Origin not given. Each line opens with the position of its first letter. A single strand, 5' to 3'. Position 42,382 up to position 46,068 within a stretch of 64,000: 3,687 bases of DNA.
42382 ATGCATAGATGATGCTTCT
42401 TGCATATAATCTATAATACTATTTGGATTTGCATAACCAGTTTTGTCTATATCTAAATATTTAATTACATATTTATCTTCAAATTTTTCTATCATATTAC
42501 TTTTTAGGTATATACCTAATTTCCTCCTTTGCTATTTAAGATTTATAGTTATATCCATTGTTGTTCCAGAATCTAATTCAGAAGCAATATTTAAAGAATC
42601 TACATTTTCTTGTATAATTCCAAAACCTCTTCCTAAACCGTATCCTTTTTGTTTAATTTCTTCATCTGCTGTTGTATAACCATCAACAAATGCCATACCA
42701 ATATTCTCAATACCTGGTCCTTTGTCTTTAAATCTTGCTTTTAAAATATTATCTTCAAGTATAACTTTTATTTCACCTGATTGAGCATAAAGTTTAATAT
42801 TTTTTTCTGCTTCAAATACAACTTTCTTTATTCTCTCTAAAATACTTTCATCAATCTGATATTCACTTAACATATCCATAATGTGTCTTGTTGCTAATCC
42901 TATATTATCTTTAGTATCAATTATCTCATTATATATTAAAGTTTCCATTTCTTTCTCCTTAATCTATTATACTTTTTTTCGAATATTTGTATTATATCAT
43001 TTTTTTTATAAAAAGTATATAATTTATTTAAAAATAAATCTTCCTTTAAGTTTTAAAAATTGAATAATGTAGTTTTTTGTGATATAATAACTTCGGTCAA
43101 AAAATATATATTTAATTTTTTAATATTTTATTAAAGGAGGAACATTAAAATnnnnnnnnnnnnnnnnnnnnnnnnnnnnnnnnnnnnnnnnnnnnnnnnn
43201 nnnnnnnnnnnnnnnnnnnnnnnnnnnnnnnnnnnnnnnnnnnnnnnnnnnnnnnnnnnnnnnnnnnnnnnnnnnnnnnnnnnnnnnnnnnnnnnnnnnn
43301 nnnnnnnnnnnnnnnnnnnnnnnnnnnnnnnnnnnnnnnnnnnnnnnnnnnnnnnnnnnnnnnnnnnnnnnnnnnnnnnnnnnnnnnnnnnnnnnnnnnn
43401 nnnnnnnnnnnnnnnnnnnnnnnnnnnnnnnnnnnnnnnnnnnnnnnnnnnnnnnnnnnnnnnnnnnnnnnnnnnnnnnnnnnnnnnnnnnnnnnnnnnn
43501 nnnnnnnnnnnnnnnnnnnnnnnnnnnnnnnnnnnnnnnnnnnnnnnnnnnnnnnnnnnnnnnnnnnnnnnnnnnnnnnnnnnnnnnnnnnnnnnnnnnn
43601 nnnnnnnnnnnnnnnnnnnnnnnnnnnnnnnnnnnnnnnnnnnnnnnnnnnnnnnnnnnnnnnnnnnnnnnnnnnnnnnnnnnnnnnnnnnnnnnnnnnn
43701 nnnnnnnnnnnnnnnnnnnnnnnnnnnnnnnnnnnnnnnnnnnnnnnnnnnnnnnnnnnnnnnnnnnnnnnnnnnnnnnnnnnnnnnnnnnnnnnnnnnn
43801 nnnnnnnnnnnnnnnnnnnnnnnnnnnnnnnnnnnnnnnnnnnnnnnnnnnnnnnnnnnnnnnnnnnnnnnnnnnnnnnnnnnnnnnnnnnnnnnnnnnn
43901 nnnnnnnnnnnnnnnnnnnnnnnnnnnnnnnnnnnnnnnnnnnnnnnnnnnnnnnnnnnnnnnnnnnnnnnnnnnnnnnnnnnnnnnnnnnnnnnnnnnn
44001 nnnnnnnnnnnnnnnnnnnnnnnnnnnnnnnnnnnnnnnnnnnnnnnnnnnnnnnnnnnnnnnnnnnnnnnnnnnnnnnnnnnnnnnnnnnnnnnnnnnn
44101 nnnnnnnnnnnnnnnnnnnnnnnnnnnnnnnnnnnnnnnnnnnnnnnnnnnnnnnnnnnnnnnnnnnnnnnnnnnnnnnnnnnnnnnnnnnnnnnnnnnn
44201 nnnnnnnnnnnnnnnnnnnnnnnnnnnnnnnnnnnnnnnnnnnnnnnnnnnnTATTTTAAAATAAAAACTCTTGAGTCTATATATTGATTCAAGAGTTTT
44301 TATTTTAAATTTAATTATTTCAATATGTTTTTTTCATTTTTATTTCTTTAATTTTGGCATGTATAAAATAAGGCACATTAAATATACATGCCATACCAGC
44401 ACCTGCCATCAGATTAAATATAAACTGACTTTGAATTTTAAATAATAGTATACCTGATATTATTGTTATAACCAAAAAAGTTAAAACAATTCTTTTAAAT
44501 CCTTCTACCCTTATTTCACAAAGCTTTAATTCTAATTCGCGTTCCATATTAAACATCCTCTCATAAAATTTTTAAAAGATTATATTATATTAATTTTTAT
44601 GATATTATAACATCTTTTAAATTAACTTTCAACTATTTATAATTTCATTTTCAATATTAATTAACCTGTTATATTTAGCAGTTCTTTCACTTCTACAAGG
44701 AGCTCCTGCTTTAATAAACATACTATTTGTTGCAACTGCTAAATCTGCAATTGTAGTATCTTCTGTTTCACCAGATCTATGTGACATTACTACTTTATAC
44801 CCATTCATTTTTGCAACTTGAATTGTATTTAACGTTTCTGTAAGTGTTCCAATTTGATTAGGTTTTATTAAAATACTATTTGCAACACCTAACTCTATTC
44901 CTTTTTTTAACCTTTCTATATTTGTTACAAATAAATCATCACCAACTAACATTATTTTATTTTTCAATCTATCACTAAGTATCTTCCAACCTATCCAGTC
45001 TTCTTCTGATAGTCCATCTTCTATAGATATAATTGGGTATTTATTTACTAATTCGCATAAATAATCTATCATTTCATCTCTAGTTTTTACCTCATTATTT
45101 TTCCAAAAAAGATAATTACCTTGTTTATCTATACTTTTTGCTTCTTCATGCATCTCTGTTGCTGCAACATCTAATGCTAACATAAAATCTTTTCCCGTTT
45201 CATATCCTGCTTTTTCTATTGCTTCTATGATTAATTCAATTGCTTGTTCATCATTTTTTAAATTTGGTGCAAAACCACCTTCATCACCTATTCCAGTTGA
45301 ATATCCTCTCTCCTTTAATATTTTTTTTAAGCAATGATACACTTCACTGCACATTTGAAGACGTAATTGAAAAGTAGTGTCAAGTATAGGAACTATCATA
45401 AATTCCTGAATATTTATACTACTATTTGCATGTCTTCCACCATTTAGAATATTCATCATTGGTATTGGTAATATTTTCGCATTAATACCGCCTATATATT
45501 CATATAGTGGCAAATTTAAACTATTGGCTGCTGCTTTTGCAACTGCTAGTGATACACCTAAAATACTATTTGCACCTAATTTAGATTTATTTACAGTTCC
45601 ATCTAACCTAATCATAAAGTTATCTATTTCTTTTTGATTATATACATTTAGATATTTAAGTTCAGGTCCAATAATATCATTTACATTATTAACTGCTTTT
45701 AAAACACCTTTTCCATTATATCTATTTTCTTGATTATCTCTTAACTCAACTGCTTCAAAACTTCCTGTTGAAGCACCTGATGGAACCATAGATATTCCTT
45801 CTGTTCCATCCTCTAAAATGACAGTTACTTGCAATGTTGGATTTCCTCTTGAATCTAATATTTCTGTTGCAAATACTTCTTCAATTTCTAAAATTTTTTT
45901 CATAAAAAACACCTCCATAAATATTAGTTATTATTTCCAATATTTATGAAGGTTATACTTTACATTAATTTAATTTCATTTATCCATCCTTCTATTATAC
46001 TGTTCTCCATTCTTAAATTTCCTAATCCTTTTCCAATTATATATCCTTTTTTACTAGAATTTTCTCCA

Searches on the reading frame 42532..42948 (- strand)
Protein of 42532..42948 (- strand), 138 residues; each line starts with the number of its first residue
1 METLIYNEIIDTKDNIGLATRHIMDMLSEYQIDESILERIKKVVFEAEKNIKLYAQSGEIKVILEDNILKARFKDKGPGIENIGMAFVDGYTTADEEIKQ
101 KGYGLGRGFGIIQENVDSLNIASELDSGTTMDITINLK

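Call 63: search_protein_families(library=ncbifam, proteins=[window:42532-42948:-], max_evalue=0.00001)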
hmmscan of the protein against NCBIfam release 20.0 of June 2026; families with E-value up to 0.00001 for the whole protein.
window:42532-42948:- (138 aa): 1 family
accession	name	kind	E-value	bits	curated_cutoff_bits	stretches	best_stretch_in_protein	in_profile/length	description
TIGR01925.2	spIIAB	equivalog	4e-13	49.5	135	1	12-136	10-135/137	anti-sigma F factor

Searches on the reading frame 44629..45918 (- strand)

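Call 63: search_protein_families(library=ncbifam, proteins=[window:44629-45918:-], max_evalue=0.00001)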
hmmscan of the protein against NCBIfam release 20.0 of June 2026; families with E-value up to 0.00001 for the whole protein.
window:44629-45918:- (429 aa): 3 families
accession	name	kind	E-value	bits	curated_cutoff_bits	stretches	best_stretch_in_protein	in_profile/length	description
TIGR01060.2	eno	equivalog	4e-188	625.3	300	1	12-427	1-411/425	phosphopyruvate hydratase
NF006223.0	PRK08350.1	equivalog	3.6e-28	98.8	624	1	73-211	50-188/341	hypothetical protein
TIGR01928.1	menC_lowGC_arch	equivalog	4.7e-09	35.7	200.65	1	290-378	195-280/325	o-succinylbenzoate synthase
